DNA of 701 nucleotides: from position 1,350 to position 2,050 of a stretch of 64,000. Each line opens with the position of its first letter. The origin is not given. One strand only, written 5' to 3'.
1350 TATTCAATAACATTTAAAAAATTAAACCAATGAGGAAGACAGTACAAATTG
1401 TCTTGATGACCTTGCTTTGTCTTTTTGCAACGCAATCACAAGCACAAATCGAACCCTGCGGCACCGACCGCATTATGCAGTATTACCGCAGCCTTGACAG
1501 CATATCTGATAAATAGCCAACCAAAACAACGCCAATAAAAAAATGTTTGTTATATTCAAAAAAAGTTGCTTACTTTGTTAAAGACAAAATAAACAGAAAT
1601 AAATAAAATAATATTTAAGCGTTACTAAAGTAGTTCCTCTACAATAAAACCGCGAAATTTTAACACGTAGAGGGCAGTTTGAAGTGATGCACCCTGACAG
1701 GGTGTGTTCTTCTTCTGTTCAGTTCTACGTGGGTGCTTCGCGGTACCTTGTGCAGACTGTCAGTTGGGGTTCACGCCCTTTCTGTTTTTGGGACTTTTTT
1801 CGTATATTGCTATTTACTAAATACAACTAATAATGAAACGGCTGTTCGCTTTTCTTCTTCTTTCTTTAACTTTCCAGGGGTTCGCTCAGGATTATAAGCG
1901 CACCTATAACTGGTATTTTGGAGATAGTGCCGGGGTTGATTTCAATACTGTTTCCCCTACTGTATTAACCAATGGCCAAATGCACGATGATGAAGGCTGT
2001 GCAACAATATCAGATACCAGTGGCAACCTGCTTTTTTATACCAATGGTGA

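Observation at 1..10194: Tandem trio of paralogous giant T9SS cargo proteins with a gene-remodelling scar, only one retaining an M43 metalloprotease head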

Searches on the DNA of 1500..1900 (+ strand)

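Call 31: search_rna_families(source=window, start=1500, end=1900, threshold=evalue, max_evalue=10)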
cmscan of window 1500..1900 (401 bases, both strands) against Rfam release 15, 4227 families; matches with E-value up to 10: 3.
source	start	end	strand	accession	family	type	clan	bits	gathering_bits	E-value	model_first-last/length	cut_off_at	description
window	1812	1869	-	RF01096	PK-HAV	Cis-reg;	-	22.3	50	2.1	1-56/56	no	HepA virus 3'-terminal pseudoknot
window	1773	1895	-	RF02155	NCRUPAR_2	Gene; lncRNA;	-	22.1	80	2.5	1-99/99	no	Non-protein coding RNA, upstream of F2R/PAR1 conserved region 2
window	1570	1606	-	RF04332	Plastid-rpoB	Cis-reg;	-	15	45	5.5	1-49/49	no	Plastid-rpoB 5UTR RNA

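Call 63: build_rna_model(alignment_id=A6, structure=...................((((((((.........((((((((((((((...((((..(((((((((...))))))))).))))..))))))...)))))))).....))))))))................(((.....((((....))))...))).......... )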
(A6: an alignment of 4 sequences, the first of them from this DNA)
Model R1 built from alignment A6 (4 sequences, 169 columns); structure: as given.
model positions 164; base pairs 42; branch points 1; effective number of sequences 1.41; information 0.591 bits per position. Calibrated on 0.2 Mb of random sequence (short: E-values are rough).
structure used (alignment columns):
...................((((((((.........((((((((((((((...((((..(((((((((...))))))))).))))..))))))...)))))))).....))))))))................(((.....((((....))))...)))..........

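Call 64: search_with_rna_model(model_id=R1, sources=[window, L001, L002, L003, L005, L006, L007, L008, L009, L010, L011, L012, L013, L014, L015, L016, L017, L018, L019, L020, L021, L022, L023, L024, L025, L026, L027, L028, L029, L030, L031, L032, L033, L034, L035, L036, L037, L038, L039, L040, L041, L042, L043, L044, L045, L046, L047, L048, L049, L050, L051, L052, L053, L054, L055, L056, L057, L058, L059, L060, L061, L062, L063, L064, L065, L066, L067, L068, L069, L070, L071, L072], max_evalue=10, make_alignment=true, show_alignments=0)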
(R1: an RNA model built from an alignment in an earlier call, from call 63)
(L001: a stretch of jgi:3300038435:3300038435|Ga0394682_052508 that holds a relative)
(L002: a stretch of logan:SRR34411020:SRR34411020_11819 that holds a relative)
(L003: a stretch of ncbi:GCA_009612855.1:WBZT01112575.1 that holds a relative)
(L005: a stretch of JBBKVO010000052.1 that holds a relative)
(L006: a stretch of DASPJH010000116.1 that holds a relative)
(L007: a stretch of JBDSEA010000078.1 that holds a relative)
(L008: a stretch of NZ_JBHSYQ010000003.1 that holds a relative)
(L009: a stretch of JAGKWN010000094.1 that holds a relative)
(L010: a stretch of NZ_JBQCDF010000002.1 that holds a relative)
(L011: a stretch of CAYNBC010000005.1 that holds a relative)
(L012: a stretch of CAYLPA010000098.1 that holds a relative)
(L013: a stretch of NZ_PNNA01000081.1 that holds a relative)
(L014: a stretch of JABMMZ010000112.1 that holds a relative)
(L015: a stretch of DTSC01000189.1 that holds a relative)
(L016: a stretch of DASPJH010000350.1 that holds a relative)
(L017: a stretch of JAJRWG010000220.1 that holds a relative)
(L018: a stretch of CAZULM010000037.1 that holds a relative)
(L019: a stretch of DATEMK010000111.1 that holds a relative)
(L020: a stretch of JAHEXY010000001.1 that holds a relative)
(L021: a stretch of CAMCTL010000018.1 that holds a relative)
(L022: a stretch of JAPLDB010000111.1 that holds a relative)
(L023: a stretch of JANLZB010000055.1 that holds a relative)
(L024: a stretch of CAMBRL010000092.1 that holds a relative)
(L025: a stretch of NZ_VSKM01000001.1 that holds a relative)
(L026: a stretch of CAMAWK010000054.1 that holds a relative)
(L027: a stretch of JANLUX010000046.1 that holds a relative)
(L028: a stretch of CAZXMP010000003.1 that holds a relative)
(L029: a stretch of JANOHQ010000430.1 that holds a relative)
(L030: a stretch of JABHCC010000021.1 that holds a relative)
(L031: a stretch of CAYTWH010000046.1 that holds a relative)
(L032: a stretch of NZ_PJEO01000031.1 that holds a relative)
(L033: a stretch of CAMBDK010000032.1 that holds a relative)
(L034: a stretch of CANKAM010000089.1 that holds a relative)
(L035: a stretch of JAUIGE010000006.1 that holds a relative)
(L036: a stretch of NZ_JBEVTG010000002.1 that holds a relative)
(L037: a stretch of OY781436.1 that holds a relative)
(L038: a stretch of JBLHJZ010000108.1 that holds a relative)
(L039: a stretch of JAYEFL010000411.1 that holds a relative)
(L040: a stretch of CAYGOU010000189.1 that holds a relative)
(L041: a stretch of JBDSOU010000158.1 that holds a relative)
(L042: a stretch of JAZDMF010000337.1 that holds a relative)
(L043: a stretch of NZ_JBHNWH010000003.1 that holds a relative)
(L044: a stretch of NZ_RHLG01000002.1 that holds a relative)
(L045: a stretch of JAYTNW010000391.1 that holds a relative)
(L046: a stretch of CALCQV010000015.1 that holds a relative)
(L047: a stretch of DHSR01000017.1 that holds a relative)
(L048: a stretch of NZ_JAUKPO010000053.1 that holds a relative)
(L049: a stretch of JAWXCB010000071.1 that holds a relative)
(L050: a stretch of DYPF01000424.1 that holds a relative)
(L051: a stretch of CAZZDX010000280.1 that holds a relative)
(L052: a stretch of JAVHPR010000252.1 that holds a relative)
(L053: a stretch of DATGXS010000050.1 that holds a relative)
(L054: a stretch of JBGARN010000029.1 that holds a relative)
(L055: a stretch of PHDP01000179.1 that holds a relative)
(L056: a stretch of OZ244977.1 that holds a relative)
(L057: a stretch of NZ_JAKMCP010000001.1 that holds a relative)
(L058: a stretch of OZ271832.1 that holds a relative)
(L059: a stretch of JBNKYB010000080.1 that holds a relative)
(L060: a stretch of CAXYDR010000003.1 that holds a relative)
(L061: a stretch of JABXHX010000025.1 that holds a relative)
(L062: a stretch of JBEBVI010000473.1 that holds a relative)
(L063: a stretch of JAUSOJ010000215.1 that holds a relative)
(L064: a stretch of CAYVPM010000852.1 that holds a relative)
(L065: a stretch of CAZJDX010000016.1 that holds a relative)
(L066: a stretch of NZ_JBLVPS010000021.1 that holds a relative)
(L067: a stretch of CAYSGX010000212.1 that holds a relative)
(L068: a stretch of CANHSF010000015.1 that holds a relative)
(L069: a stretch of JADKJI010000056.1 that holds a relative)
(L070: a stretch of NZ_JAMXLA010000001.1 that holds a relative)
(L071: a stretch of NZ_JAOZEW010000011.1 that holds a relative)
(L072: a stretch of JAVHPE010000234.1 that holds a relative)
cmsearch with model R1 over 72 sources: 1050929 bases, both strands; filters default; matches with E-value up to 10: 6.
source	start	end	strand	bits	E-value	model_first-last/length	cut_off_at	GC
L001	17888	18051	+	198.6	4e-50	1-164/164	no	0.49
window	1630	1793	+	194.8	4.1e-49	1-164/164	no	0.48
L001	9801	9962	+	177.7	1.6e-44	1-164/164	no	0.51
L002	9803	9968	+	122.1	1.2e-29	1-164/164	no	0.45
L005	9786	9947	+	66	1.3e-14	1-164/164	no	0.51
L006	6451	6615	+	54.1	2e-11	1-164/164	no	0.53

Alignment A7: 6 matches aligned to the model, 174 columns, each read 5' to 3' on its own strand. Consensus structure (alignment columns), stored with it:
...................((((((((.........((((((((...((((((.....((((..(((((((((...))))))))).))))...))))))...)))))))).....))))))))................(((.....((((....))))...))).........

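Call 76: search_with_rna_model(model_id=R1, sources=[window, L001, L002, L005, L006, L073, L074, L075, L076, L077, L078, L079, L080, L081, L082, L083, L084, L085, L086, L087, L088, L089, L090, L091, L092, L093, L094, L095, L096, L097, L098, L099, L100, L101, L102, L103, L104, L105, L106, L107, L108, L109, L110, L111, L112, L113, L114, L115, L116, L117, L118, L119, L120, L121, L122, L123, L124, L125, L126, L127, L128, L129, L130, L131, L132, L133, L134, L135, L136, L137, L138, L139, L140, L141, L142, L143, L144, L145, L146, L147, L148, L149, L150, L151, L152, L153, L154, L155, L156, L157, L158, L159, L160, L161, L162], max_evalue=0.01, make_alignment=true)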
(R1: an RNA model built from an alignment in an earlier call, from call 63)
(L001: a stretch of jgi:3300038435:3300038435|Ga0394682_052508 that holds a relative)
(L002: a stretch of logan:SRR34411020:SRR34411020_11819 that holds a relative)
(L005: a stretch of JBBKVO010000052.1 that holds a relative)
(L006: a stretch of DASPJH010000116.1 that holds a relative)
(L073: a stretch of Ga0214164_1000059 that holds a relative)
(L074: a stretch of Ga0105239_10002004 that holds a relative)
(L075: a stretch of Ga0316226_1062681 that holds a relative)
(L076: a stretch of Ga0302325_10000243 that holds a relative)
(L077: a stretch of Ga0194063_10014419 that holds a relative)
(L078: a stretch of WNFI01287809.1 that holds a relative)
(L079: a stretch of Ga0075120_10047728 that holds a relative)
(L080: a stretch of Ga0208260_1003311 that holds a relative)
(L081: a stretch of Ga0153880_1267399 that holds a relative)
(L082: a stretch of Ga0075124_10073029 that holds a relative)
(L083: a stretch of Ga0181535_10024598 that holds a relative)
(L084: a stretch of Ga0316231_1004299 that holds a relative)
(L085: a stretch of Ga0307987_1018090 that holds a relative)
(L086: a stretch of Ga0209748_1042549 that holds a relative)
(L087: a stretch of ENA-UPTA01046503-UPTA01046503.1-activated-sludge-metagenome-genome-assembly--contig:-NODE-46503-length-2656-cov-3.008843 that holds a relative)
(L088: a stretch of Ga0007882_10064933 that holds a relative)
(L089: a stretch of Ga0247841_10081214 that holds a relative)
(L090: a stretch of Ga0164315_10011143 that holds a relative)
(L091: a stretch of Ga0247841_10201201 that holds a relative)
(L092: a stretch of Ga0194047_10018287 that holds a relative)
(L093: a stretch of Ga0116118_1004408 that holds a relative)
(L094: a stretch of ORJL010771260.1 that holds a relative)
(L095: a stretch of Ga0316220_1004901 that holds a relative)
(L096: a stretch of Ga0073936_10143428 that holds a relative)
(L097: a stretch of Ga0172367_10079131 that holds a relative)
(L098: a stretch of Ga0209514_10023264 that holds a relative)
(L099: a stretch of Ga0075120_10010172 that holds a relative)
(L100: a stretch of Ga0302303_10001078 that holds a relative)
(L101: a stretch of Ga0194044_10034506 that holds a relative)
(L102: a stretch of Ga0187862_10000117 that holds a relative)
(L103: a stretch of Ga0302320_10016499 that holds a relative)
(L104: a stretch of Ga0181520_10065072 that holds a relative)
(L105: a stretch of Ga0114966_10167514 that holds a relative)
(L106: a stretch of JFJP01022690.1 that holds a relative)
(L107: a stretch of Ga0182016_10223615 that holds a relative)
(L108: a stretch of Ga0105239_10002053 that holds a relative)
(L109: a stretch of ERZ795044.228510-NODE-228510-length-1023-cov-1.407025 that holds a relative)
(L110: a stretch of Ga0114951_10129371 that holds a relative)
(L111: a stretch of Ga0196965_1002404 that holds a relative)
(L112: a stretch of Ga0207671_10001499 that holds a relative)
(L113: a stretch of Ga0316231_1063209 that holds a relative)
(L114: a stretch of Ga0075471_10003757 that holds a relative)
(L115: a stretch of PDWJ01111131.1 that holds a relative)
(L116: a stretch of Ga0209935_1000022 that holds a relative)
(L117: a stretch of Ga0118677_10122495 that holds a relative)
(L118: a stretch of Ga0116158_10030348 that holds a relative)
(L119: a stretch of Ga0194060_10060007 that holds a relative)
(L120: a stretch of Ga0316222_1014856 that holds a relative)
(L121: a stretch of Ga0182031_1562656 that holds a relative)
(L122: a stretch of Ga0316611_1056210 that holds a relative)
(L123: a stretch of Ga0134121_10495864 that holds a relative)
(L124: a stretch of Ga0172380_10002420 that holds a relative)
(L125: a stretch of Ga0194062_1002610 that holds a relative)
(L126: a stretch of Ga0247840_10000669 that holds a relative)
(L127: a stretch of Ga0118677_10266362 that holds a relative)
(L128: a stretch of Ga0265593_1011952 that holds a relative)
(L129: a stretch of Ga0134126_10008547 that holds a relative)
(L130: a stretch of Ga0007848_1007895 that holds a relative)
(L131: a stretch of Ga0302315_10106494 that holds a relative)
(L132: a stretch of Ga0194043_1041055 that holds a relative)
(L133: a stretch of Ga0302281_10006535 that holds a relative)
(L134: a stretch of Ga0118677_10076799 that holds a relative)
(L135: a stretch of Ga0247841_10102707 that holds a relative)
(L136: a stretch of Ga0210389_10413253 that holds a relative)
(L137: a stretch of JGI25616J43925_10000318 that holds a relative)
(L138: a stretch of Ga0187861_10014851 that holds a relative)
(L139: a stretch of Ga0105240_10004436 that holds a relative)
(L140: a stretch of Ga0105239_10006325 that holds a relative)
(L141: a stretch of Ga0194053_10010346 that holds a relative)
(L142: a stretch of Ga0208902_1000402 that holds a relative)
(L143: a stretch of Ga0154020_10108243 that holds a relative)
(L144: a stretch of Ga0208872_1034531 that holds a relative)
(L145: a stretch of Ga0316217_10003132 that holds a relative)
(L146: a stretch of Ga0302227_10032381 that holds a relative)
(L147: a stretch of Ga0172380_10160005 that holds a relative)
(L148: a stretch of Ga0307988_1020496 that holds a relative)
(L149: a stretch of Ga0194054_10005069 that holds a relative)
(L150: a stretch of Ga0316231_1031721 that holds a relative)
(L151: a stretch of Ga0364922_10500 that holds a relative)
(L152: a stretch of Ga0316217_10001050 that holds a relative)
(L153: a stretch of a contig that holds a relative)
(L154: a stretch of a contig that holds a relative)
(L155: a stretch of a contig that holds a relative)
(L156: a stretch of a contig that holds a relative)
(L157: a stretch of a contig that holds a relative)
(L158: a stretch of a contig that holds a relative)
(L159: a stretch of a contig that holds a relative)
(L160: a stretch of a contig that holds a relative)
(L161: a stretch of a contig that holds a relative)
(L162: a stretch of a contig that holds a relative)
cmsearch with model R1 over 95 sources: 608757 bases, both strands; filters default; matches with E-value up to 0.01: 102.
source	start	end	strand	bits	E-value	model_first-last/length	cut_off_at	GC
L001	17888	18051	+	198.6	2.3e-50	1-164/164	no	0.49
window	1630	1793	+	194.8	2.3e-49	1-164/164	no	0.48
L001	9801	9962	+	177.7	9e-45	1-164/164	no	0.51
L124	4037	4202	+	129.4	7.8e-32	1-164/164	no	0.47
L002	9803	9968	+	122.1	7e-30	1-164/164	no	0.45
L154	317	482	+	115.7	3.6e-28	1-164/164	no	0.51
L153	2422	2593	-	79.3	2.1e-18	1-164/164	no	0.4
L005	9786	9947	+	66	7.4e-15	1-164/164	no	0.51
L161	1552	1715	+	59.6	4e-13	1-164/164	no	0.55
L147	1346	1496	-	59.4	4.3e-13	1-164/164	no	0.54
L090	6222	6385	+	59.2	5e-13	1-164/164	no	0.43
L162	1886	2050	-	57.4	1.5e-12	1-164/164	no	0.46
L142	6765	6925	-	57.2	1.7e-12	1-164/164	no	0.55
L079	728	886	-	56.8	2.2e-12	1-164/164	no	0.53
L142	9734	9892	+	56.8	2.2e-12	1-164/164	no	0.53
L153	16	188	-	56.8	2.2e-12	1-164/164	no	0.34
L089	809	968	+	55.5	4.8e-12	1-164/164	no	0.54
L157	1501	1663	+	54.3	1e-11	1-164/164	no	0.48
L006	6451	6615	+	54.1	1.2e-11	1-164/164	no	0.53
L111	3715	3879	-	54.1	1.2e-11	1-164/164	no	0.53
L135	1951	2111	-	52.6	2.9e-11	1-164/164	no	0.52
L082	151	311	+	52.5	3.1e-11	1-164/164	no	0.52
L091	315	477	+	51.6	5.3e-11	1-164/164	no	0.5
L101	84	245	-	51.2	7e-11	1-164/164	no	0.55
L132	1672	1833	-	51.2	7e-11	1-164/164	no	0.55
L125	3878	4048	-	50.4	1.1e-10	1-164/164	no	0.42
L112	7635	7794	+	50.4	1.1e-10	1-164/164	no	0.54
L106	1584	1742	-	50.3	1.2e-10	1-164/164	no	0.52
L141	1397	1556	-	50.2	1.3e-10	1-164/164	no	0.52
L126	154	317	-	49.9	1.6e-10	1-164/164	no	0.57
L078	1337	1498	-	49.5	1.9e-10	1-164/164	no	0.47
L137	2377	2538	+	49.1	2.6e-10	1-164/164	no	0.48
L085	1637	1801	-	48.8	3.1e-10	1-164/164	no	0.47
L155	316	470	+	48.4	4e-10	1-164/164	no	0.5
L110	771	920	-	47.6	6.5e-10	1-164/164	no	0.59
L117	101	250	-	47.6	6.5e-10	1-164/164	no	0.59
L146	1257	1422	+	47.5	6.7e-10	1-164/164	no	0.47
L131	1641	1806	-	47.5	6.7e-10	1-164/164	no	0.47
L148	1489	1654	-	47.1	8.6e-10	1-164/164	no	0.45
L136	532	697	+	46.5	1.2e-09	1-164/164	no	0.48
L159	8074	8232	+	46.3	1.4e-09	1-164/164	no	0.5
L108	3730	3888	-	46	1.7e-09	1-164/164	no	0.5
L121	996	1149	-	44.9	3.4e-09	1-164/164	no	0.47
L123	506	661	+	44.4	4.7e-09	1-164/164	no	0.65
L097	209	359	-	43.8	6.6e-09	1-164/164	no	0.56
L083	4112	4265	+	43.3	8.8e-09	1-164/164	no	0.62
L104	1084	1237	-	43.3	8.8e-09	1-164/164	no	0.62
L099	4498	4663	-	43.3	9.3e-09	1-164/164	no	0.46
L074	1307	1468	-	42.8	1.3e-08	1-164/164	no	0.52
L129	10378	10541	+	41.4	2.9e-08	1-164/164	no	0.53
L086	582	744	+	41.4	2.9e-08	1-164/164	no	0.42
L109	338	493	+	41.2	3.3e-08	1-164/164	no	0.4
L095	7651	7802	+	40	6.8e-08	1-164/164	no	0.57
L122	841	999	-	40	6.8e-08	1-164/164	no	0.5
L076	8272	8432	+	39.9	7.1e-08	1-164/164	no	0.51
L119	1116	1267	-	39.8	7.8e-08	1-164/164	no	0.61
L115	785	937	-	39.7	8.1e-08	1-164/164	no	0.56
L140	12003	12164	+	39.2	1.1e-07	1-164/164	no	0.51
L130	109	260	+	38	2.3e-07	1-164/164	no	0.57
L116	6382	6538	-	37.5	3.2e-07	1-164/164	no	0.54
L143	330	483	-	37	4.4e-07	1-164/164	no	0.61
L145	937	1083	-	36.3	6.7e-07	1-164/164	no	0.56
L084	1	142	+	36.1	7.9e-07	1-164/164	no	0.56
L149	196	342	+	36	8.3e-07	1-164/164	no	0.52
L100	8274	8433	-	35.8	8.9e-07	1-164/164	no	0.51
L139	7000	7157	-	35.8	9.1e-07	1-164/164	no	0.53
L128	1437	1582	+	35.1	1.4e-06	1-164/164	no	0.49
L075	1399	1546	+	34.8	1.7e-06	1-164/164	no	0.56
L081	26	171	+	34.3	2.4e-06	1-164/164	no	0.55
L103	9920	10071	-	34.1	2.6e-06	1-164/164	no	0.57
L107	808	959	+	34.1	2.6e-06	1-164/164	no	0.57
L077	3667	3819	-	33.9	2.9e-06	1-164/164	no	0.61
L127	817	964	+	33.4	4.1e-06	1-164/164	no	0.57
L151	1233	1380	+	32.5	6.9e-06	1-164/164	no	0.55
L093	551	702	+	32.5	7.2e-06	1-164/164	no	0.56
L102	10892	11043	+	32.5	7.2e-06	1-164/164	no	0.56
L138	4027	4178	+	32.5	7.2e-06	1-164/164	no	0.56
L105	346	492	+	32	9.5e-06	1-164/164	no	0.58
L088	470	622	-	31.3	1.5e-05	1-164/164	no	0.58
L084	2979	3128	+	31.1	1.6e-05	1-164/164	no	0.59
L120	430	579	+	31.1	1.6e-05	1-164/164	no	0.59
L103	10943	11082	-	30.8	2e-05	1-164/164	no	0.57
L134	798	953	+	30.6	2.3e-05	1-164/164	no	0.57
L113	1262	1409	-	30.6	2.3e-05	1-164/164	no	0.57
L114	4126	4271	+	30.4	2.6e-05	1-164/164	no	0.57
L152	9912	10064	-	29.6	4.1e-05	1-164/164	no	0.56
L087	649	800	+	29.1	5.8e-05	1-164/164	no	0.61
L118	593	750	-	28.1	0.0001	1-164/164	no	0.42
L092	2891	3042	-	28.1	0.00011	1-164/164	no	0.55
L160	671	821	+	28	0.00011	1-164/164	no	0.54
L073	1442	1594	-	27.2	0.00018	1-164/164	no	0.56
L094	8550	8695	+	26.9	0.00022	1-164/164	no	0.57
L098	3537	3682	+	26.9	0.00022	1-164/164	no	0.57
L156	6170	6321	-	26.1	0.00036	1-164/164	no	0.56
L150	2253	2404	-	24.9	0.00076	1-164/164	no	0.53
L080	2952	3103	-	24.9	0.00076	1-164/164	no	0.53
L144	1123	1274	+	24.9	0.00076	1-164/164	no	0.53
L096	583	739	+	22.9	0.0026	1-164/164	no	0.62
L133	4983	5130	+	21.5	0.0063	1-164/164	no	0.59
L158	6822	6969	+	21.5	0.0063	1-164/164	no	0.59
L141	1428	1589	+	21.1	0.0078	1-164/164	no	0.51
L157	1467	1632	-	21.1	0.0081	1-164/164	no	0.46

Alignment A8: 102 matches aligned to the model, 305 columns, each read 5' to 3' on its own strand. Consensus structure (alignment columns), stored with it:
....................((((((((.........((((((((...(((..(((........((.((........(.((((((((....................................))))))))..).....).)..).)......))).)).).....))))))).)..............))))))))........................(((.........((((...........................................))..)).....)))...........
